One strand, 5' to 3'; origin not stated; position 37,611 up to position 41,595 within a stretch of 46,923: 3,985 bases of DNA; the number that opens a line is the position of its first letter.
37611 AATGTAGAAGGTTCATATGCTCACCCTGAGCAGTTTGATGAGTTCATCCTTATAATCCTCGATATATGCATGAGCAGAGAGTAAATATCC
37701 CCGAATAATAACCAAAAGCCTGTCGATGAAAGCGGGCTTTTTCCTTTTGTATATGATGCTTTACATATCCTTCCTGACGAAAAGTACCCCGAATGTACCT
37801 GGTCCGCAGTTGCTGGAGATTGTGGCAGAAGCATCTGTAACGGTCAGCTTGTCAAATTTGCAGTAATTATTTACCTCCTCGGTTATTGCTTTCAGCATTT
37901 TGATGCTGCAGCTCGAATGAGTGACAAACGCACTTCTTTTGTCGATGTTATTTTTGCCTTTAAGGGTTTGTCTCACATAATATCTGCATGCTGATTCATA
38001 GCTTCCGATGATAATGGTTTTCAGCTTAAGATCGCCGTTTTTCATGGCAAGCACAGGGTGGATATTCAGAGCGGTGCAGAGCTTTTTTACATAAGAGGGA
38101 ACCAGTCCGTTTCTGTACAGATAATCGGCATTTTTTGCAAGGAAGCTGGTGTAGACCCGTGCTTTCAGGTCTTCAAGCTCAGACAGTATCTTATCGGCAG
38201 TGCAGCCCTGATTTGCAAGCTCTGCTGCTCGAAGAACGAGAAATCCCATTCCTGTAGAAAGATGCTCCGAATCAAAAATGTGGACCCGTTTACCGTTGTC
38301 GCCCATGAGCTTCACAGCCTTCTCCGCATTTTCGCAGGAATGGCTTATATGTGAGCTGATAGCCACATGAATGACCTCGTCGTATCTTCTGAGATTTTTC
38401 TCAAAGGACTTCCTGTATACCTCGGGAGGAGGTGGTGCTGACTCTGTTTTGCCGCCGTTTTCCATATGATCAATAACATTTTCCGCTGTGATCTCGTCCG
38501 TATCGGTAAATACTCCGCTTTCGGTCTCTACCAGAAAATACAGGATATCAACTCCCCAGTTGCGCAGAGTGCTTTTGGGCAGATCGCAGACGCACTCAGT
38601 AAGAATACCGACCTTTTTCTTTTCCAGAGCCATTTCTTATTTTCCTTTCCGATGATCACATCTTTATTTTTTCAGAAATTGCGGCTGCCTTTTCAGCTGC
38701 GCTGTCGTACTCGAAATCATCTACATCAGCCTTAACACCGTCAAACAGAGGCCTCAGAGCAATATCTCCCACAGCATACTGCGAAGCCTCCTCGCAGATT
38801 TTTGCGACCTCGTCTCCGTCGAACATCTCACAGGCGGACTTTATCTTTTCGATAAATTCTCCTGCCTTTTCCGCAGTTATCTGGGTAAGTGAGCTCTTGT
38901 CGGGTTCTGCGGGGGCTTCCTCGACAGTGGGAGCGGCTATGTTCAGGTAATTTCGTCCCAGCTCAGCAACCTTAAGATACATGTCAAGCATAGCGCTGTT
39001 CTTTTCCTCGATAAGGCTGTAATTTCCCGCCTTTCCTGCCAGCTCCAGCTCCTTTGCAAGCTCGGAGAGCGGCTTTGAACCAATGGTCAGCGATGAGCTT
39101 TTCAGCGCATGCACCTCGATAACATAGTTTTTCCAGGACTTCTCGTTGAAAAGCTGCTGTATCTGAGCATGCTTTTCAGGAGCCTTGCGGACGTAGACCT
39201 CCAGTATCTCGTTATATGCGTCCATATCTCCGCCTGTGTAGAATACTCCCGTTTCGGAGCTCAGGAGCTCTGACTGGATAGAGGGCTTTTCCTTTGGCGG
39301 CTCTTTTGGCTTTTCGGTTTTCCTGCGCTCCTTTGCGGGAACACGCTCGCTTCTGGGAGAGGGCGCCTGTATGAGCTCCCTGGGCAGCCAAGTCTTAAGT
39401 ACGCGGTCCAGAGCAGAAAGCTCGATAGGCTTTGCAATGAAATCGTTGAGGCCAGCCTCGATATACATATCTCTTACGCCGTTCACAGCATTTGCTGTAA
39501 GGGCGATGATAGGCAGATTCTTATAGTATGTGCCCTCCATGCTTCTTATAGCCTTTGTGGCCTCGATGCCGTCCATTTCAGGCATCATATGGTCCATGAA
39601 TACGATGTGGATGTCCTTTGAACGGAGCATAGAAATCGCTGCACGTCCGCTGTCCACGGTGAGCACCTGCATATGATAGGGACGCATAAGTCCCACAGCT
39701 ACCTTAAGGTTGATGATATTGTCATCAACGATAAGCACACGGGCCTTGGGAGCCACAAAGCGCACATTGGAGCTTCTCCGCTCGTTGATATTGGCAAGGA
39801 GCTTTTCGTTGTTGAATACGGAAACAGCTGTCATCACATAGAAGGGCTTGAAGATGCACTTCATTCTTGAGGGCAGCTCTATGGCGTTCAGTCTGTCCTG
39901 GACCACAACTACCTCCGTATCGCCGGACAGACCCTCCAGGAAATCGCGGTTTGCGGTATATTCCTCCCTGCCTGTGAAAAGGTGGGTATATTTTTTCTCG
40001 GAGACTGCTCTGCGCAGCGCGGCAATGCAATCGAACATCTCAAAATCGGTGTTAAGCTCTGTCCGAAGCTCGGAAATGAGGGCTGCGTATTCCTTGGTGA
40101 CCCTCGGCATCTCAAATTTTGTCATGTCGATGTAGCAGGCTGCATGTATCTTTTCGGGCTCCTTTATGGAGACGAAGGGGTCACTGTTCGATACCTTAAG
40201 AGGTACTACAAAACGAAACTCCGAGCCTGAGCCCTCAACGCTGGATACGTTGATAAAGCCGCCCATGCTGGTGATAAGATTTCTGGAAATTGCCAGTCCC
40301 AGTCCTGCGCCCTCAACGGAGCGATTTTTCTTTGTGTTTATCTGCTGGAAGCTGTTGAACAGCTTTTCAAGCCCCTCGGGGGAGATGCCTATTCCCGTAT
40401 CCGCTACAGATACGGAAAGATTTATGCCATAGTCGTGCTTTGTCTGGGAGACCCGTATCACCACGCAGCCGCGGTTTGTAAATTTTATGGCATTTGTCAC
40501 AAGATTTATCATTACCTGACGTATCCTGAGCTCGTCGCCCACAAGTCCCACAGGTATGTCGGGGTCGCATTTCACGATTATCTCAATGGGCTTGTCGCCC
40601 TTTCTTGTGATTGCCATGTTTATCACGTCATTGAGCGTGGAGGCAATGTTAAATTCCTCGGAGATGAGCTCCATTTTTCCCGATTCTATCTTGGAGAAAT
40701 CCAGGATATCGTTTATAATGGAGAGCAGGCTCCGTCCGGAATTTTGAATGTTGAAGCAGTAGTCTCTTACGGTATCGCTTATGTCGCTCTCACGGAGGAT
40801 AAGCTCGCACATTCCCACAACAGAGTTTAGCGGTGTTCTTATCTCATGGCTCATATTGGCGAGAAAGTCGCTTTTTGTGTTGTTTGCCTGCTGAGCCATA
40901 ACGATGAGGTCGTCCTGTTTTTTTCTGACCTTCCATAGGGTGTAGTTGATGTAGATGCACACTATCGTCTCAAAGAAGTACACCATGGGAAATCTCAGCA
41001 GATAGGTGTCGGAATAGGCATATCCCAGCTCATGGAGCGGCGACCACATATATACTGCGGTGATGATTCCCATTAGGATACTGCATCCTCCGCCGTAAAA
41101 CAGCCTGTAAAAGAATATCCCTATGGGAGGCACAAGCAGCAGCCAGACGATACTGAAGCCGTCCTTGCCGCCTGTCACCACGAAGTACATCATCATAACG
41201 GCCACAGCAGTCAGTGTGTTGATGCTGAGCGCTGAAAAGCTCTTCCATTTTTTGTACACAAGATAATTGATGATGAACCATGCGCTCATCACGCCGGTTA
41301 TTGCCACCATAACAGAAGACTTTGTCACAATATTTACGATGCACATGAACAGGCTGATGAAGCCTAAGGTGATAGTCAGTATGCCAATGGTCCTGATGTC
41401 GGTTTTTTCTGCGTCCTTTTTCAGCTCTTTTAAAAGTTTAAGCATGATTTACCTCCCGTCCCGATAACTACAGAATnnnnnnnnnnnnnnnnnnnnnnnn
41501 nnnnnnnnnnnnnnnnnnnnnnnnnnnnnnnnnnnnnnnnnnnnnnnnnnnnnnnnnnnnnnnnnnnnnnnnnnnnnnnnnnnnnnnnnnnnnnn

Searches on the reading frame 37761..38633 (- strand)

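Call 42: search_protein_families(library=pfam, proteins=[window:37761-38633:-], max_evalue=0.001)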
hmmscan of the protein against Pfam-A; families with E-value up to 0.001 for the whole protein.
window:37761-38633:- (290 aa): 1 family
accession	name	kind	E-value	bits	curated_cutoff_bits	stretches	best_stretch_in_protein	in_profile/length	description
PF02645.21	DegV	-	4e-51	174.4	27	1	7-287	1-279/280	Uncharacterised protein, DegV family COG1307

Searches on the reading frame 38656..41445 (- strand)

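Call 42: search_protein_families(library=pfam, proteins=[window:38656-41445:-], max_evalue=0.001)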
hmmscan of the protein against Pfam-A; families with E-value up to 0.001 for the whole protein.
window:38656-41445:- (929 aa): 4 families
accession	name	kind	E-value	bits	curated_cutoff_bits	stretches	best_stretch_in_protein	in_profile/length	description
PF02518.31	HATPase_c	-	9.9e-28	97.2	26.4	1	303-417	1-110/111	Histidine kinase-, DNA gyrase B-, and HSP90-like ATPase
PF00072.30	Response_reg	-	1.1e-22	80.7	30.2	1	570-681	1-108/111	Response regulator receiver domain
PF00512.31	HisKA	-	4.5e-20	71.9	26.9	1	191-256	2-66/66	His Kinase A (phospho-acceptor) domain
PF01627.28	Hpt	-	3.9e-11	43.5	24.6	1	746-813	1-72/84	Hpt domain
